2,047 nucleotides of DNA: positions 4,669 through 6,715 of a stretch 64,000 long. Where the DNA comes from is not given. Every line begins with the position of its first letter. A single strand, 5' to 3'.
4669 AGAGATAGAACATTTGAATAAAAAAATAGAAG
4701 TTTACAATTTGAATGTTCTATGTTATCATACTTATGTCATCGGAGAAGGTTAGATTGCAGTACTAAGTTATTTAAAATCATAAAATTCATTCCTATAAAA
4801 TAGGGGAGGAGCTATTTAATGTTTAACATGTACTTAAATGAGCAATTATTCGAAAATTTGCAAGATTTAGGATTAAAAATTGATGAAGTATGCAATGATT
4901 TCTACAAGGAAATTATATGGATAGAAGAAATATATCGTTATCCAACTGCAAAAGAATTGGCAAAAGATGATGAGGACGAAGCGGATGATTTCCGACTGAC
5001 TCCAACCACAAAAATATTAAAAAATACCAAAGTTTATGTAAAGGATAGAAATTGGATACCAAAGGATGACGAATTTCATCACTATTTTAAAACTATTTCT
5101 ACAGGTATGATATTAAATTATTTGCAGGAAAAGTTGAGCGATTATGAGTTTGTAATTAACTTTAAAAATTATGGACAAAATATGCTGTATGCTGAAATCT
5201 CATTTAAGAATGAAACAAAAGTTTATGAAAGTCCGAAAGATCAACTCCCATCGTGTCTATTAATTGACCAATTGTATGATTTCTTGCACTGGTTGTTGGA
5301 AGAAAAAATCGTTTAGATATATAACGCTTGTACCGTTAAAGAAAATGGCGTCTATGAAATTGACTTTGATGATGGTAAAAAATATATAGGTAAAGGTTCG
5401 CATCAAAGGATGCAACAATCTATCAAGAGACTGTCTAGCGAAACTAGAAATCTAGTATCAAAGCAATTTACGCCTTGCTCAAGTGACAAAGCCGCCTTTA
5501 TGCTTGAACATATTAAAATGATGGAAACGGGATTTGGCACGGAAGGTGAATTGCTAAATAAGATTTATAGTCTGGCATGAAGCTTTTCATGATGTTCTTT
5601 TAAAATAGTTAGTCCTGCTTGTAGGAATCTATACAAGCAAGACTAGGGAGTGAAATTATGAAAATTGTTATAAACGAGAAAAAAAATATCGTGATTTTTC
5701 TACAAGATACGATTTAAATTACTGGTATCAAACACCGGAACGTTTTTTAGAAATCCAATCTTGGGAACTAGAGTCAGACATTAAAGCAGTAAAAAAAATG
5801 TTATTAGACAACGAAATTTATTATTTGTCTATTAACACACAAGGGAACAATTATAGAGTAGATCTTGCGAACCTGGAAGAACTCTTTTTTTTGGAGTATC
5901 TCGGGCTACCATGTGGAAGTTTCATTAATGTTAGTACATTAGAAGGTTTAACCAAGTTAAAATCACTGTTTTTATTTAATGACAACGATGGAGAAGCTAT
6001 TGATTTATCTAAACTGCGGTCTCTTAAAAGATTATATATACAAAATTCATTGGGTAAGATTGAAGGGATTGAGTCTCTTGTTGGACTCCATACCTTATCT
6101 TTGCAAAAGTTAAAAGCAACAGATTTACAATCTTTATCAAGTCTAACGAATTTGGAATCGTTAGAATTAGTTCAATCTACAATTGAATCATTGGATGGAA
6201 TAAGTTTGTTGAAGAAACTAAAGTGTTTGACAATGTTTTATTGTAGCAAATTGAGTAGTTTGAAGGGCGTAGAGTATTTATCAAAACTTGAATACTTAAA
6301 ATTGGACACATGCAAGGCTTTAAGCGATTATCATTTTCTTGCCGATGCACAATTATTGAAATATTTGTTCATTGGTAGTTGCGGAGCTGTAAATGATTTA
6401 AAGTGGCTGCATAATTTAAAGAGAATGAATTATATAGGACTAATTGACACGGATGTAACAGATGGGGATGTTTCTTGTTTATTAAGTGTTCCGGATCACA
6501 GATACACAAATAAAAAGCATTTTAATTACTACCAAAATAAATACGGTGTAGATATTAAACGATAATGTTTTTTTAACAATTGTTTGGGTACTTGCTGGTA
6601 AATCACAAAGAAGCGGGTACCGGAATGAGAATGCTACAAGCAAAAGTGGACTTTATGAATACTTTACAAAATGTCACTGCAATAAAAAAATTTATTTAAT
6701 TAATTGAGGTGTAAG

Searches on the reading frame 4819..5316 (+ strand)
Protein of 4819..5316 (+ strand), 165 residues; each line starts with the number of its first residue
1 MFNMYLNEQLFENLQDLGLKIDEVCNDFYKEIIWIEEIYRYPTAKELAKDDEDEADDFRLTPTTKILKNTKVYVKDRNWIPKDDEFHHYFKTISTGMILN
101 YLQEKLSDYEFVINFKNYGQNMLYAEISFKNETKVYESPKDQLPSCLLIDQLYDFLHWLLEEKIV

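Call 11: search_protein_families(library=pfam, proteins=[window:4819-5316:+], max_evalue=1)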
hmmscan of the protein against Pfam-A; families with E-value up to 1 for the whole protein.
window:4819-5316:+ (165 aa): 0 families

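Call 25: find_encoding_contigs(protein=window:4819-5316:+, flank=10000, max_places=10)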
Protein window:4819-5316:+ (165 aa): 2 contigs read that carry it; 2 places shown.
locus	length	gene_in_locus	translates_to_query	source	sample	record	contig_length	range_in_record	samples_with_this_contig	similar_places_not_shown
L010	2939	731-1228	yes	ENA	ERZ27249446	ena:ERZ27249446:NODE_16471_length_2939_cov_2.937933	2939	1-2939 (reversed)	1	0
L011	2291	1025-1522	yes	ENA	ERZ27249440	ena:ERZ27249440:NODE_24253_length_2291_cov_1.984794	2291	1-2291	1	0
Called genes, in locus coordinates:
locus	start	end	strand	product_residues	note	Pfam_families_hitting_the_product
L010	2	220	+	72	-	?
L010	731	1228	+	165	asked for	-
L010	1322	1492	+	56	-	-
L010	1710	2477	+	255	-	PF23952:LRR_EndoS (faint), PF12799:LRR_4 (faint), PF25019:LRR_R13L1-DRL21 (faint), PF23598:LRR_14 (weak)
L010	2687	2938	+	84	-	?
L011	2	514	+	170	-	?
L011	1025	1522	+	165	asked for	-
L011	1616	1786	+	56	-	-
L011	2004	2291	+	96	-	?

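Call 52: search_protein_families(library=ncbifam, proteins=[window:4819-5316:+], max_evalue=0.01)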
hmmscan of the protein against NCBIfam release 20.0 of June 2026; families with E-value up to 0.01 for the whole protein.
window:4819-5316:+ (165 aa): 0 families

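Call 63: list_cluster_members(proteins=[window:4819-5313:+, window:5798-6562:+, window:6775-7203:+, window:15974-16354:+, window:16784-17191:+])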
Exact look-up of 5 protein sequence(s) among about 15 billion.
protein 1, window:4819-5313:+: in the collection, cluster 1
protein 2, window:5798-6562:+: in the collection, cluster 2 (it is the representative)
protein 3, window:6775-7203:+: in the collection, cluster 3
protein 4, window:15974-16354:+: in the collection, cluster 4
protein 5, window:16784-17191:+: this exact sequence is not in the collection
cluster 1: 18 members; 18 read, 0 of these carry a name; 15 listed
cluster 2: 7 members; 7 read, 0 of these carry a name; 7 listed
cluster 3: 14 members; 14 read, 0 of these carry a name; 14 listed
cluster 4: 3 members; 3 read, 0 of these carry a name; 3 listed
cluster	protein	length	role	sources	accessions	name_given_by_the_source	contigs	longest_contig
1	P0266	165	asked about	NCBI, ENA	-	-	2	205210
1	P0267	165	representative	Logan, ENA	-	-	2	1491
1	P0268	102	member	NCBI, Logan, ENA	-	-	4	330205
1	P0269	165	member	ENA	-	-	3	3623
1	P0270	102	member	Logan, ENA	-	-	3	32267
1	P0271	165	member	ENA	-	-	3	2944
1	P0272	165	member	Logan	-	-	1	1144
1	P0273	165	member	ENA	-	-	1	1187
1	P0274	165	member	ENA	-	-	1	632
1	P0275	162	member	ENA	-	-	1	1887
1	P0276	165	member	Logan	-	-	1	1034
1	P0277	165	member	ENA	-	-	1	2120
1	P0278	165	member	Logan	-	-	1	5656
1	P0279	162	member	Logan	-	-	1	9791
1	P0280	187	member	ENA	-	-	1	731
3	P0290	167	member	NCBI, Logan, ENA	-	-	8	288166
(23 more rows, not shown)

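Call 64: find_encoding_contigs(protein=P0290, flank=10000, max_places=8)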
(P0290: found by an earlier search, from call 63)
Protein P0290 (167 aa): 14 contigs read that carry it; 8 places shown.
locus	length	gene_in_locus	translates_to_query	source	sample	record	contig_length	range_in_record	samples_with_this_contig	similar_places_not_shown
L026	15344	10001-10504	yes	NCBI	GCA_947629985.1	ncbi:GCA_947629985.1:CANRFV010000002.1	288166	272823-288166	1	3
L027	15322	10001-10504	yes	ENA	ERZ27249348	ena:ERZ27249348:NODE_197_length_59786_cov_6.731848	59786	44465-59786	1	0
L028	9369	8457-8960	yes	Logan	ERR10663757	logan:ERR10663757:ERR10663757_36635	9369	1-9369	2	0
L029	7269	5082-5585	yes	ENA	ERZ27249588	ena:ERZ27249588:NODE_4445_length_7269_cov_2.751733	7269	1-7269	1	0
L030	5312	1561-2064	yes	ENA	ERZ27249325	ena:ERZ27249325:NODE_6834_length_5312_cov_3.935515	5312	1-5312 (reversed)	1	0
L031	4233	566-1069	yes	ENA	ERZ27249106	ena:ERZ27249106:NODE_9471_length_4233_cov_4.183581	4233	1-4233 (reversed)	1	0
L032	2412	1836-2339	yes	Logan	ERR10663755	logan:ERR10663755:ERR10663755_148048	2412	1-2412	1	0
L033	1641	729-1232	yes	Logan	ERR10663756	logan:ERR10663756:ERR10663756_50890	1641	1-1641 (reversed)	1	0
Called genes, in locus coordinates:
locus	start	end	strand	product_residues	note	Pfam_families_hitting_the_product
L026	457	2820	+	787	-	PF03477:ATP-cone, PF13597:NRDD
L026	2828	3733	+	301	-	PF00890:FAD_binding_2, PF01134:GIDA (weak), PF01266:DAO, PF01494:FAD_binding_3 (weak), PF03486:HI0933_like (weak), PF07992:Pyr_redox_2, PF12831:FAD_oxidored, PF13738:Pyr_redox_3, +4 more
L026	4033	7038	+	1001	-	PF00580:UvrD-helicase, PF13245:AAA_19, PF13604:AAA_30 (faint), PF13361:UvrD_C, PF13538:UvrD_C_2 (faint), PF01396:Zn_ribbon_Top1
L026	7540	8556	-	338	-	PF08240:ADH_N, PF00107:ADH_zinc_N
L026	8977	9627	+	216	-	PF13483:Lactamase_B_3, PF12706:Lactamase_B_2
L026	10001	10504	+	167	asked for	-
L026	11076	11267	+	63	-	PF13560:HTH_31 (faint), PF01381:HTH_3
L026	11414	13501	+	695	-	PF09848:SLFN-g3_helicase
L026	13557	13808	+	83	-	-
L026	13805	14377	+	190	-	PF04383:KilA-N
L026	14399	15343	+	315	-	?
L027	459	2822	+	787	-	PF03477:ATP-cone, PF13597:NRDD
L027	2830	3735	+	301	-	PF00890:FAD_binding_2, PF01134:GIDA (weak), PF01266:DAO, PF01494:FAD_binding_3 (weak), PF03486:HI0933_like (weak), PF07992:Pyr_redox_2, PF12831:FAD_oxidored, PF13738:Pyr_redox_3, +4 more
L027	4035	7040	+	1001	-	PF00580:UvrD-helicase, PF13245:AAA_19, PF13604:AAA_30 (faint), PF13361:UvrD_C, PF13538:UvrD_C_2 (faint), PF01396:Zn_ribbon_Top1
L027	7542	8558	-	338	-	PF08240:ADH_N, PF00107:ADH_zinc_N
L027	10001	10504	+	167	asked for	-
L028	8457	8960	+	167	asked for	-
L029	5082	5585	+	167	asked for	-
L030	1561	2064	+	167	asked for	-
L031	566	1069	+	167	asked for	-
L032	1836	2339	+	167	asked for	-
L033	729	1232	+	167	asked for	-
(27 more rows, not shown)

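Call 67: search_solved_structures(query=window:4819-5313:+, max_evalue=1)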
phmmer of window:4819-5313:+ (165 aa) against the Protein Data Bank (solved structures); distinct sequences matched with E-value up to 1: 1.
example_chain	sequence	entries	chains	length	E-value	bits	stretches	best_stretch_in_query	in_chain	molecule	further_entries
4j7o_A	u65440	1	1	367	0.012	18.9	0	41-92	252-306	Putative surface cell antigen sca2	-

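Call 69: find_encoding_contigs(protein=P0279, flank=10000, max_places=4)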
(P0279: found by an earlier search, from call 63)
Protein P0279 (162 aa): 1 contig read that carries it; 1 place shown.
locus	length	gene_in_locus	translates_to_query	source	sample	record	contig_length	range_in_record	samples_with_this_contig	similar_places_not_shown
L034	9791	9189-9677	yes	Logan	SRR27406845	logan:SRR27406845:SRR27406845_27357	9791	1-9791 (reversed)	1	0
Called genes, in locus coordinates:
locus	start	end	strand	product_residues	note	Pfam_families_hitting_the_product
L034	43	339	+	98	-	PF16079:Phage_holin_5_2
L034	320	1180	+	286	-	PF01909:NTP_transf_2, PF18765:Polbeta (weak)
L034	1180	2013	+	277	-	PF01909:NTP_transf_2, PF18765:Polbeta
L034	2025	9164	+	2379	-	PF05593:RHS_repeat (weak), PF25023:TEN_YD-shell, PF07591:PT-HINT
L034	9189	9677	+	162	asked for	-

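Call 78: search_protein_families(library=pfam, proteins=[L034:2025-9161:+, L034:9189-9674:+], max_evalue=0.01)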
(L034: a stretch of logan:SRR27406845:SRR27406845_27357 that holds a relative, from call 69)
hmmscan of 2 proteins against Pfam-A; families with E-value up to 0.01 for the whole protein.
L034:2025-9161:+ (2379 aa): 7 families
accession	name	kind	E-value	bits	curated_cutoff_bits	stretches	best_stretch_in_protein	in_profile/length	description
PF05593.20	RHS_repeat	-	1e-32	112.3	22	2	893-927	1-35/38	RHS Repeat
PF07591.16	PT-HINT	-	9.4e-20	71.7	27.7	1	2162-2289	1-137/137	Pretoxin HINT domain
PF01079.26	Hint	-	4.7e-05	23.5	29.7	1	2148-2236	5-97/213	Hint module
PF14623.11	Vint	-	0.00012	22.4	27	1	2156-2287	2-125/166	Hint-domain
PF02210.31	Laminin_G_2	-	0.00024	22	22.9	1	1574-1678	9-123/126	Laminin G domain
PF13403.11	Hint_2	-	0.00039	21.3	28.4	1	2156-2187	2-33/147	Hint domain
PF13436.11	Gly-zipper_OmpA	-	0.00041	20.5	27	1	2088-2118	3-33/44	Glycine-zipper domain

L034:9189-9674:+ (162 aa): 0 families

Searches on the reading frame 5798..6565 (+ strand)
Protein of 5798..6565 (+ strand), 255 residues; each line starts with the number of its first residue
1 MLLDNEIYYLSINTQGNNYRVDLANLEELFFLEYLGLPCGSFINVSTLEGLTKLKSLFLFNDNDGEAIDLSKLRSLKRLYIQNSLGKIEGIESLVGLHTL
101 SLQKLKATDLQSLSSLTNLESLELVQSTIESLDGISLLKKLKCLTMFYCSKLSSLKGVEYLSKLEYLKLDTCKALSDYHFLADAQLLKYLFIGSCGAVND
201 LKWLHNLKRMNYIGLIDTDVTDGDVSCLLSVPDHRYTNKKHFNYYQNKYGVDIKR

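Call 11: search_protein_families(library=pfam, proteins=[window:5798-6565:+], max_evalue=1)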
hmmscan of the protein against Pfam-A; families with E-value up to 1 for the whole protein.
window:5798-6565:+ (255 aa): 8 families
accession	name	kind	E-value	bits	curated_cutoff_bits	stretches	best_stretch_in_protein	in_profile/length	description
PF12799.13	LRR_4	-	7.3e-09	36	27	3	75-114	2-43/44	Leucine Rich repeats (2 copies)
PF23952.1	LRR_EndoS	-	3e-07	31.1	27.9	2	121-179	27-88/116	Endo-beta-N-acetylglucosaminidase EndoS LRR domain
PF23598.1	LRR_14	-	3.2e-07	29.9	40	2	53-176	1-128/353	Leucine-rich repeat region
PF25019.1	LRR_R13L1-DRL21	-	5.6e-06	26.7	27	2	130-193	63-125/127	R13L1/DRL21 LRRs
PF23622.1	LRR_At1g61320_AtMIF1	-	0.0061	16.4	26.9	1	98-175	73-153/384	At1g61320/AtMIF1, LRR domain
PF14580.12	LRR_9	-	0.025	14.6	30.5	0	117-168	42-94/175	Leucine-rich repeat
PF21832.1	DUF6892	-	0.026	15.2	24.6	0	128-156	99-121/136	Family of unknown function (DUF6892)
PF13855.12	LRR_8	-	0.19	11.9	27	1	100-148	8-58/61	Leucine rich repeat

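Call 52: search_protein_families(library=ncbifam, proteins=[window:5798-6565:+], max_evalue=0.01)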
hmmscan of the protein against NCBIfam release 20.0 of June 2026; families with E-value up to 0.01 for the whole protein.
window:5798-6565:+ (255 aa): 6 families
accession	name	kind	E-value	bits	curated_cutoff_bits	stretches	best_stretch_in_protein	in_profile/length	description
NF033189.1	internalin_A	exception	1.3e-14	53.4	1600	2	88-227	284-423/799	class 1 internalin InlA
NF033188.1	internalin_H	exception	1.9e-11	43.3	1050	1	86-233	89-231/548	InlH/InlC2 family class 1 internalin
NF033190.2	inl_like_NEAT_1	exception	1.2e-08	33.7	1275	1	16-174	337-494/754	NEAT domain-containing leucine-rich repeat protein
NF041351.1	XopL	equivalog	9.5e-06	24.6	500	1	113-201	148-239/497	type III secretion system leucine-rich repeat domain-containing effector XopL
NF033186.1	internalin_K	exception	0.0026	16.3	1100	1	75-211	73-212/604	class 1 internalin InlK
NF041400.1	XopAE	equivalog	0.01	14.8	600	0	48-178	39-177/478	type III secretion system effector XopAE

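Call 78: search_protein_families(library=pfam, proteins=[L034:2025-9161:+, L034:9189-9674:+], max_evalue=0.01)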
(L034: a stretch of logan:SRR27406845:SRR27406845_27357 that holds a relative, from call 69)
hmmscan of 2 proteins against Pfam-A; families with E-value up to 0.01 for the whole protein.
L034:2025-9161:+ (2379 aa): 7 families
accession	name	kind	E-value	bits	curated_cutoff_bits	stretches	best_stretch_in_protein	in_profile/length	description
PF05593.20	RHS_repeat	-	1e-32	112.3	22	2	893-927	1-35/38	RHS Repeat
PF07591.16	PT-HINT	-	9.4e-20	71.7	27.7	1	2162-2289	1-137/137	Pretoxin HINT domain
PF01079.26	Hint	-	4.7e-05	23.5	29.7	1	2148-2236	5-97/213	Hint module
PF14623.11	Vint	-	0.00012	22.4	27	1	2156-2287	2-125/166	Hint-domain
PF02210.31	Laminin_G_2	-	0.00024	22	22.9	1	1574-1678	9-123/126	Laminin G domain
PF13403.11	Hint_2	-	0.00039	21.3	28.4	1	2156-2187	2-33/147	Hint domain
PF13436.11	Gly-zipper_OmpA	-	0.00041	20.5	27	1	2088-2118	3-33/44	Glycine-zipper domain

L034:9189-9674:+ (162 aa): 0 families
